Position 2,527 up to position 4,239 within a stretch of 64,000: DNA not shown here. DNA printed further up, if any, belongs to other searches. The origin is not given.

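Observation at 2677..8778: Complete phosphonate operon predicting a CMP-activated, methylated aminoethylphosphonate surface modification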

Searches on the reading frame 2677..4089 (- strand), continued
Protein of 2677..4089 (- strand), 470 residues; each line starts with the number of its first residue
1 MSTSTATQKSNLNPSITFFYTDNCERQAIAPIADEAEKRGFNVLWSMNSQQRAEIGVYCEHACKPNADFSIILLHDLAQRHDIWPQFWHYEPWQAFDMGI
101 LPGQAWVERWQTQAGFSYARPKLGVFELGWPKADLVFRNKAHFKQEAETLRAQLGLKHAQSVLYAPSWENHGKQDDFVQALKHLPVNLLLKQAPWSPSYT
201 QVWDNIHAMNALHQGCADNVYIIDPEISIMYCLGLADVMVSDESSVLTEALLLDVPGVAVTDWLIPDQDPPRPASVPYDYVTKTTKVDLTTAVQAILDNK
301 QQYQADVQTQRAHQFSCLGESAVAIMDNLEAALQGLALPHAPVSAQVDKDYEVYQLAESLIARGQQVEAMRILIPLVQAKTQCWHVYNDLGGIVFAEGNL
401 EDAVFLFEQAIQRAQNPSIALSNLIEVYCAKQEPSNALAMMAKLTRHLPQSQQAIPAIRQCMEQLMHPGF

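Call 62: predict_structure(alignment_id=A2)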
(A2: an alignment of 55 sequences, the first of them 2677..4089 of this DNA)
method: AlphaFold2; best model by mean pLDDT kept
length: 470 residues; sequences in the alignment: 55
mean_pLDDT: 93.8   pTM: 0.87
mean pLDDT of the five models: 93.8, 93.5, 93.4, 92.3, 91.7
residues with pLDDT >= 90: 392; 70-90: 66; 50-70: 11; < 50: 1
segments of 3 or more residues with pLDDT < 50: none
pLDDT, mean of each block of 10 residues (from residue 1): 56 93 93 98 96 96 91 87 82 95 94 90 97 97 98 98 95 97 99 91 96 98 96 98 95 98 94 92 98 98 95 97 98 98 92 96 97 97 96 98 98 94 97 95 90 86 81
secondary structure, 60 per line:
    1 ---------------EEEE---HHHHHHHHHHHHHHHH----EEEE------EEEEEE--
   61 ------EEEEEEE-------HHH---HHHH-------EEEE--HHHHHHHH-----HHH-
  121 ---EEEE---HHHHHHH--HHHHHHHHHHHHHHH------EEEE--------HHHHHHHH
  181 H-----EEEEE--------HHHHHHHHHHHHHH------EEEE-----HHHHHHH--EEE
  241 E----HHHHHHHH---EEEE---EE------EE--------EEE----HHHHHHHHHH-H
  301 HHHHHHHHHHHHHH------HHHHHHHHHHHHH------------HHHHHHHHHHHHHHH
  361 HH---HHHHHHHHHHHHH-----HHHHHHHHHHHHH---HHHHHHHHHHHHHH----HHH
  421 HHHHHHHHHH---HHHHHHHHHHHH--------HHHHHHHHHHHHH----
elements in order: E16-19 H23-38 E43-46 E53-58 E67-73 H87-90 E98-101 H104-111 E124-127 H131-137 H140-154 E161-164 H173-181 E187-191 H200-213 E220-223 H229-235 E238-241 H246-253 E257-260 E282-284 H289-298 H300-314 H321-333 H346-362 H366-378 H384-396 H400-413 H418-430 H434-445 H454-466

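Call 66: fold_search(model_id=the predicted structure, library=pdb)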
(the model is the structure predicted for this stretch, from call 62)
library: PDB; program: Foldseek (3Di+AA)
matches with E <= 10: 1864; with E <= 0.001: 142
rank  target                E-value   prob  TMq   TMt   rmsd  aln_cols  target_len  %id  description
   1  3l7k_D                6.5e-11  1.00  0.49  0.57   6.0       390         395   15  Structure of the Wall Teichoic Acid Polymerase TagF, H444N + CDPG (15 minute soak) (released 2010-04-28)
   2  3l7m_B                9.7e-11  1.00  0.48  0.54   5.7       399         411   16  Structure of the Wall Teichoic Acid Polymerase TagF, H548A (released 2010-04-28)
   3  3l7m_D                1.7e-10  1.00  0.48  0.54   5.6       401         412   15  Structure of the Wall Teichoic Acid Polymerase TagF, H548A (released 2010-04-28)
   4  3l7j_B                2.7e-10  1.00  0.46  0.51   6.4       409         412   15  Structure of the Wall Teichoic Acid Polymerase TagF, H444N variant (released 2010-04-28)
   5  3l7i_D                2.8e-10  1.00  0.47  0.53   6.0       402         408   16  Structure of the Wall Teichoic Acid Polymerase TagF (released 2010-04-28)
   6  8qoy                  3.0e-10  1.00  0.43  0.22   6.4       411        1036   14  Capsular polysaccharide synthesis multienzyme of Actinobacillus Pleuropneumoniae serotype 3 (released 2024-07-03)
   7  8va1_D                6.2e-10  1.00  0.46  0.40   7.1       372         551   12  S. aureus TarL H300N in complex with CDP-ribitol (single tetramer) (released 2024-04-03)
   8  3l7j_D                7.8e-10  1.00  0.49  0.55   6.0       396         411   14  Structure of the Wall Teichoic Acid Polymerase TagF, H444N variant (released 2010-04-28)
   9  3l7j_C                7.8e-10  1.00  0.48  0.54   6.6       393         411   15  Structure of the Wall Teichoic Acid Polymerase TagF, H444N variant (released 2010-04-28)
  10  3l7k_B                9.8e-10  1.00  0.47  0.53   6.6       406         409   15  Structure of the Wall Teichoic Acid Polymerase TagF, H444N + CDPG (15 minute soak) (released 2010-04-28)
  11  1f6d_C                1.2e-09  1.00  0.44  0.54   6.0       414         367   14  THE STRUCTURE OF UDP-N-ACETYLGLUCOSAMINE 2-EPIMERASE FROM E. COLI. (released 2000-12-13)
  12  3l7i_A                1.3e-09  1.00  0.49  0.55   6.1       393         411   14  Structure of the Wall Teichoic Acid Polymerase TagF (released 2010-04-28)
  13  3l7m_A                1.5e-09  1.00  0.49  0.56   5.8       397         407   16  Structure of the Wall Teichoic Acid Polymerase TagF, H548A (released 2010-04-28)
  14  3l7l_D                1.5e-09  1.00  0.50  0.57   5.4       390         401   16  Structure of the Wall Teichoic Acid Polymerase TagF, H444N + CDPG (30 minute soak) (released 2010-04-28)
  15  3l7j_A                3.2e-09  1.00  0.47  0.54   5.7       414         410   15  Structure of the Wall Teichoic Acid Polymerase TagF, H444N variant (released 2010-04-28)
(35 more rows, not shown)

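Call 67: find_encoding_contigs(protein=P0159, flank=10000, max_places=1)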
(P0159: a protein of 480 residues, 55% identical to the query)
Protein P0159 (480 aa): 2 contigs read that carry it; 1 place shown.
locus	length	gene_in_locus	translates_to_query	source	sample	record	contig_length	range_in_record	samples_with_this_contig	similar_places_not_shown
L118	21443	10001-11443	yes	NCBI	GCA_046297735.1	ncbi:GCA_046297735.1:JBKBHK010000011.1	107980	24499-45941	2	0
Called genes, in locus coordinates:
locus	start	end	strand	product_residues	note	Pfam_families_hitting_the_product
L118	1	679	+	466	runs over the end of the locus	PF02465:FliD_N, PF07195:FliD_C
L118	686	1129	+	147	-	PF02561:FliS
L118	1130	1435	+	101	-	PF05400:FliT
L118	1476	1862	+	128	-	PF10975:DUF2802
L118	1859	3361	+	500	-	PF02120:Flg_hook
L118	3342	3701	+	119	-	PF01312:Bac_export_2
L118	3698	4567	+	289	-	PF03446:NAD_binding_2, PF14833:NAD_binding_11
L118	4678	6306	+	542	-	PF13714:PEP_mutase, PF12804:NTP_transf_3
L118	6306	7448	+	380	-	PF02776:TPP_enzyme_N, PF02775:TPP_enzyme_C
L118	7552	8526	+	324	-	PF00266:Aminotran_5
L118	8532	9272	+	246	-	PF00483:NTP_transferase (weak), PF12804:NTP_transf_3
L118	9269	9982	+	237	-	PF13489:Methyltransf_23, PF13847:Methyltransf_31, PF08241:Methyltransf_11, PF08242:Methyltransf_12, PF13649:Methyltransf_25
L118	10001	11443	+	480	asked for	PF13428:TPR_14 (faint)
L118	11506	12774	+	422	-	PF27117:FliB_C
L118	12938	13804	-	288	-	PF03755:YicC-like_N, PF08340:YicC-like_C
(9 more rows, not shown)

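Call 68: find_encoding_contigs(protein=P0178, flank=10000, max_places=1)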
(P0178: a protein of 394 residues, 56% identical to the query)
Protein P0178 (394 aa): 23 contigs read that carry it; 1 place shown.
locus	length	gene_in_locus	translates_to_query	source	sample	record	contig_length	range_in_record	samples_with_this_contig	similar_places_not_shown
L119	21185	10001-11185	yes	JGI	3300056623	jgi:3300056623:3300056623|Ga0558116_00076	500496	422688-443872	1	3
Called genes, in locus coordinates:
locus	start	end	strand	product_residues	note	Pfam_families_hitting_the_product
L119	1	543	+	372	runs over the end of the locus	PF01073:3Beta_HSD (weak), PF01370:Epimerase, PF02719:Polysacc_synt_2, PF04321:RmlD_sub_bind, PF16363:GDP_Man_Dehyd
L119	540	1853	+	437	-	PF01041:DegT_DnrJ_EryC1, PF00266:Aminotran_5 (faint)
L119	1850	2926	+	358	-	PF01073:3Beta_HSD (weak), PF01370:Epimerase, PF07993:NAD_binding_4 (faint), PF16363:GDP_Man_Dehyd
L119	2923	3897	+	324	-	PF01061:ABC2_membrane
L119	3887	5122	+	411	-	PF00005:ABC_tran, PF14524:Wzt_C (weak)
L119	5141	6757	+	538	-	PF13714:PEP_mutase, PF12804:NTP_transf_3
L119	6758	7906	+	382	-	PF02775:TPP_enzyme_C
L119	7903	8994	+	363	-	PF00266:Aminotran_5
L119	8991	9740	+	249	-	PF00483:NTP_transferase, PF12804:NTP_transf_3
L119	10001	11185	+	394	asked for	PF04464:Glyphos_transf (weak)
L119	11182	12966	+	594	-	PF13489:Methyltransf_23, PF08241:Methyltransf_11, PF08242:Methyltransf_12, PF13649:Methyltransf_25, PF13847:Methyltransf_31 (weak)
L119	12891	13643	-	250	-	-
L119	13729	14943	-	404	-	PF07592:DDE_Tnp_ISAZ013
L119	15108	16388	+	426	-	PF14307:Glyco_tran_WbsX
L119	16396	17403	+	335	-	-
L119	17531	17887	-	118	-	-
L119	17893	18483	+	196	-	-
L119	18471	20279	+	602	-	PF02776:TPP_enzyme_N, PF00205:TPP_enzyme_M, PF02775:TPP_enzyme_C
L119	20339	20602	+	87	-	PF02604:PhdYeFM_antitox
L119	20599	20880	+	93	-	PF01850:PIN (weak)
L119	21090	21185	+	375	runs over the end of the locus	PF03102:NeuB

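Call 69: find_encoding_contigs(protein=P0227, flank=10000, max_places=1)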
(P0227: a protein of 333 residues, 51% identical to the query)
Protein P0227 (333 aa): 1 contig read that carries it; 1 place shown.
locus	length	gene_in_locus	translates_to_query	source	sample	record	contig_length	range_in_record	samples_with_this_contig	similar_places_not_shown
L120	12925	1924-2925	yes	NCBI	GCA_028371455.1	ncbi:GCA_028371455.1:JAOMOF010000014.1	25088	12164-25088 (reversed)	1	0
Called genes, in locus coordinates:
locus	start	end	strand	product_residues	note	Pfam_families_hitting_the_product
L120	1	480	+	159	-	PF02561:FliS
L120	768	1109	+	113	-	PF13847:Methyltransf_31 (weak), PF13649:Methyltransf_25 (weak)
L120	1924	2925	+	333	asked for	PF04464:Glyphos_transf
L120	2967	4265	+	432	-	PF01467:CTP_transf_like, PF13714:PEP_mutase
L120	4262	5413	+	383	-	PF02776:TPP_enzyme_N, PF02775:TPP_enzyme_C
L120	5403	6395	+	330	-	-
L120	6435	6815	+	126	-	PF01467:CTP_transf_like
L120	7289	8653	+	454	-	PF08706:D5_N, PF19263:DUF5906 (weak), PF03288:Pox_D5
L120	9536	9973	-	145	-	PF05014:Nuc_deoxyrib_tr, PF15891:Nuc_deoxyri_tr2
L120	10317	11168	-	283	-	PF05425:CopD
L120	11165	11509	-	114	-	PF04234:CopC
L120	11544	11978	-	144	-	PF00034:Cytochrom_C, PF13442:Cytochrome_CBB3 (weak)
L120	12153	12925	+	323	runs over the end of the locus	PF07366:SnoaL (weak)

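Call 82: find_related_loci(query=A2, collection=genome_contigs, flank=10000)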
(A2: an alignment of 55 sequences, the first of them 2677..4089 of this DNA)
Query A2 (470 aa) in genome_contigs; peptide patterns used: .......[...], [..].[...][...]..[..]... (x = any residue, [..] = any of these).
152 stretches matched a pattern; 119 encode a relative of the query (tblastn E <= 1e-3); the best 80 are kept; 77 distinct loci.
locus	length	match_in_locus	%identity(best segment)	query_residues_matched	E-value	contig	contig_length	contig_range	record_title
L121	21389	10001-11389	67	5-466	0e+0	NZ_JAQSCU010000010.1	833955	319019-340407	MAG: Methylotenera sp. isolate U-2020 MAG001 NODE_2_length_833955_cov_14.589641, whole genome shotgun sequence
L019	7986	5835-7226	66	1-466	0e+0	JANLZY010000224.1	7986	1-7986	MAG: Methylotenera sp. isolate OTE_12_metabat_211 OTE_12_k141_765554, whole genome shotgun sequence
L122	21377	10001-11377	66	7-462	0e+0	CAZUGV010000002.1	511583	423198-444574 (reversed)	MAG TPA_asm: uncultured Methylophilaceae bacterium isolate SRP298887_co1_133 genome assembly, contig: NODE_3_length_5115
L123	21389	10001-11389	66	1-466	0e+0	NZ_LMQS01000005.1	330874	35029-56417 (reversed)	Methylophilus sp. Leaf416 contig_5, whole genome shotgun sequence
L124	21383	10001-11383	65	7-466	0e+0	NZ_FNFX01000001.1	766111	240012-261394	Methylophilus rhizosphaerae strain CBMB127, whole genome shotgun sequence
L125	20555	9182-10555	64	14-466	0e+0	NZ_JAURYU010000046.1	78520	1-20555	MAG: Methylotenera sp. isolate E2_maxbin.024 E2_k141_111183, whole genome shotgun sequence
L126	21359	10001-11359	65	14-466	0e+0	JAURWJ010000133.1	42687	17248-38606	MAG: Methylotenera sp. isolate E10_concoct.bin.142 E10_k141_222417, whole genome shotgun sequence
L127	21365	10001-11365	65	14-466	0e+0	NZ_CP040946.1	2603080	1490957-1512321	Methylophilus medardicus strain MMS-M-51 chromosome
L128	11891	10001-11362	65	14-466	0e+0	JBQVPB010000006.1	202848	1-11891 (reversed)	MAG: Methylophilus sp. isolate NL0208PS_5 k141_118731_length_202848_cov_122.9892, whole genome shotgun sequence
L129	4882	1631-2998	64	13-466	0e+0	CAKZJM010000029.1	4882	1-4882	MAG TPA_asm: uncultured Methylophilus sp. isolate ERR2144885_bin.38_CONCOCT_v1.1_MAG genome assembly, contig: ERZ1034407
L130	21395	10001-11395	63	4-466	0e+0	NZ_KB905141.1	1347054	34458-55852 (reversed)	Methylophilus methylotrophus DSM 46235 = ATCC 53528 F463DRAFT_scaffold00001.1, whole genome shotgun sequence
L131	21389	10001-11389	63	1-466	0e+0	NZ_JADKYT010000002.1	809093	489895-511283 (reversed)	Methylophilus sp. QUAN QUAN_scaffold2, whole genome shotgun sequence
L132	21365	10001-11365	64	14-466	0e+0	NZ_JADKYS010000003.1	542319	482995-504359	Methylophilus sp. 14 14_scaffold3, whole genome shotgun sequence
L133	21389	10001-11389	62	1-466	0e+0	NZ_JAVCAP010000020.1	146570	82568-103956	Methylophilus aquaticus strain VKM B-3159 platanus_K_default_20, whole genome shotgun sequence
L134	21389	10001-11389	62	1-466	0e+0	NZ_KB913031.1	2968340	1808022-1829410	Methylophilus sp. 42 Met42DRAFT_scaffold1.1, whole genome shotgun sequence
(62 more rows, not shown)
